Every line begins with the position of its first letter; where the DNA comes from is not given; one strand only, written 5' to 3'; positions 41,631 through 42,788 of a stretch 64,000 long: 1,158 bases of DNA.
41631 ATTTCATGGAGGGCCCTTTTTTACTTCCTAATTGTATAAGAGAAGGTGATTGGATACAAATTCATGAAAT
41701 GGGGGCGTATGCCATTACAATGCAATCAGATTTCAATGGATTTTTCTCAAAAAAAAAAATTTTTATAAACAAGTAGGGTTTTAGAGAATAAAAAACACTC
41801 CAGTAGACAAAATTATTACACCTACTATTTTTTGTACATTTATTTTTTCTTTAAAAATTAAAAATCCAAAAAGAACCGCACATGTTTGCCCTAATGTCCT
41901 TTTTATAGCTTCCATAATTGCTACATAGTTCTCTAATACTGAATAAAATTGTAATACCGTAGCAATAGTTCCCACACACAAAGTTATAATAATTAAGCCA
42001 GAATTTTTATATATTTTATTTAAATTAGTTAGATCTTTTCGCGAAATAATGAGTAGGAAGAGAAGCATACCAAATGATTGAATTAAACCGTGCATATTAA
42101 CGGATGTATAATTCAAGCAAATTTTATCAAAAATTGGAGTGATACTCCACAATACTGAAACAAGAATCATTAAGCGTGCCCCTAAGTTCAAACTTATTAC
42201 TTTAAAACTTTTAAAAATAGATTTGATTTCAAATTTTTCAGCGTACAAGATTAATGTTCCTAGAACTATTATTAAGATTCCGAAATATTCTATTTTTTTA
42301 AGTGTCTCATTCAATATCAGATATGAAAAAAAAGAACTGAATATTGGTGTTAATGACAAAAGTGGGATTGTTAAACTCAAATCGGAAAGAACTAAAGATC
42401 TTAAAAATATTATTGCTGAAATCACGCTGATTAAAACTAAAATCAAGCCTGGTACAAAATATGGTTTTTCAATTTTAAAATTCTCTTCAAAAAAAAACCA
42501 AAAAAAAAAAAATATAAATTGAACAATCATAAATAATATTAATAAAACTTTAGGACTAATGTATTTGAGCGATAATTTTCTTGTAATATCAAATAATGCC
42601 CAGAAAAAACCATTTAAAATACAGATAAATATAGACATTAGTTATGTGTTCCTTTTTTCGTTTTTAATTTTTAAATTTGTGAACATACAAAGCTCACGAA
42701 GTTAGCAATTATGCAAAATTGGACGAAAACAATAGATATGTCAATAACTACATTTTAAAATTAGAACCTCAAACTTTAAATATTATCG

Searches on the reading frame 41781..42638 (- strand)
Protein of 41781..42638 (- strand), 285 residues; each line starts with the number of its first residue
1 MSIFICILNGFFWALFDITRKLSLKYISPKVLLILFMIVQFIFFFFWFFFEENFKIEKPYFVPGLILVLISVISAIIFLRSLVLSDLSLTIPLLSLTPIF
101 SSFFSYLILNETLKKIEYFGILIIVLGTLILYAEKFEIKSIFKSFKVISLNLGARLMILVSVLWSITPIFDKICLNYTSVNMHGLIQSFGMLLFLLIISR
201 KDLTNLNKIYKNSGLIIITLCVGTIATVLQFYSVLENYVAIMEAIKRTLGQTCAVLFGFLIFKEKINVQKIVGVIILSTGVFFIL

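Call 53: find_encoding_contigs(protein=window:41781-42638:-, flank=6000, max_places=8)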
Protein window:41781-42638:- (285 aa): 19 contigs read that carry it; 8 places shown.
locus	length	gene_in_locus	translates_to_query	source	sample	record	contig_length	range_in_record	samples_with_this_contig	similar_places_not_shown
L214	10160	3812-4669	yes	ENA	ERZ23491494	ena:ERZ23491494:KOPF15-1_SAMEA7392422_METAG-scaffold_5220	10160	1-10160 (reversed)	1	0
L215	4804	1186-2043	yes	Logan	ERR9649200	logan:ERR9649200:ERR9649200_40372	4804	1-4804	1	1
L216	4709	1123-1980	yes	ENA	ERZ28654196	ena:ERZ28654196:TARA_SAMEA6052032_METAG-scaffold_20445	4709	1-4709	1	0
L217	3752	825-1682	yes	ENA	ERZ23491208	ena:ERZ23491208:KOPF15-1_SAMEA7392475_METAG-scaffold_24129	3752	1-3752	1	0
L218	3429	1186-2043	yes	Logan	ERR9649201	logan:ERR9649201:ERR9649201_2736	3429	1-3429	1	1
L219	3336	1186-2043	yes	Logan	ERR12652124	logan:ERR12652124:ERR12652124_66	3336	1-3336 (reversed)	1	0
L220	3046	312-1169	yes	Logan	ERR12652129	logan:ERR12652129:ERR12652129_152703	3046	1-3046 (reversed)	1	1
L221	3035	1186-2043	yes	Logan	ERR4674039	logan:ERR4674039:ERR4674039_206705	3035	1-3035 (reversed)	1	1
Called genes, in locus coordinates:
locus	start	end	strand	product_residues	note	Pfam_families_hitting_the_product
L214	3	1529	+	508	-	?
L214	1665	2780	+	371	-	PF06429:Flg_bbr_C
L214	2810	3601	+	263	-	PF22692:LlgE_F_G_D1, PF06429:Flg_bbr_C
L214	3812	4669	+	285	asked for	PF00892:EamA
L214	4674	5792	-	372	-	PF02784:Orn_Arg_deC_N, PF00278:Orn_DAP_Arg_deC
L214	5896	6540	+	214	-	PF00578:AhpC-TSA, PF08534:Redoxin, PF10417:1-cysPrx_C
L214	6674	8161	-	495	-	PF04244:DPRP, PF03441:FAD_binding_7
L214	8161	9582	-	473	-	PF00875:DNA_photolyase, PF03441:FAD_binding_7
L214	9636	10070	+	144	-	PF01124:MAPEG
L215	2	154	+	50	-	?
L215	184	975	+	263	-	PF22692:LlgE_F_G_D1, PF06429:Flg_bbr_C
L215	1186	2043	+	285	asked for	PF00892:EamA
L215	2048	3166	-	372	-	PF02784:Orn_Arg_deC_N, PF00278:Orn_DAP_Arg_deC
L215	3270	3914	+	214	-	PF00578:AhpC-TSA, PF08534:Redoxin, PF10417:1-cysPrx_C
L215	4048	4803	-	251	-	?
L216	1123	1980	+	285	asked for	PF00892:EamA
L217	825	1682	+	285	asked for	PF00892:EamA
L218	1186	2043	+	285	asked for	PF00892:EamA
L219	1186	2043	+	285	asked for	PF00892:EamA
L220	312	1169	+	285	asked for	PF00892:EamA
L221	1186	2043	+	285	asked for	PF00892:EamA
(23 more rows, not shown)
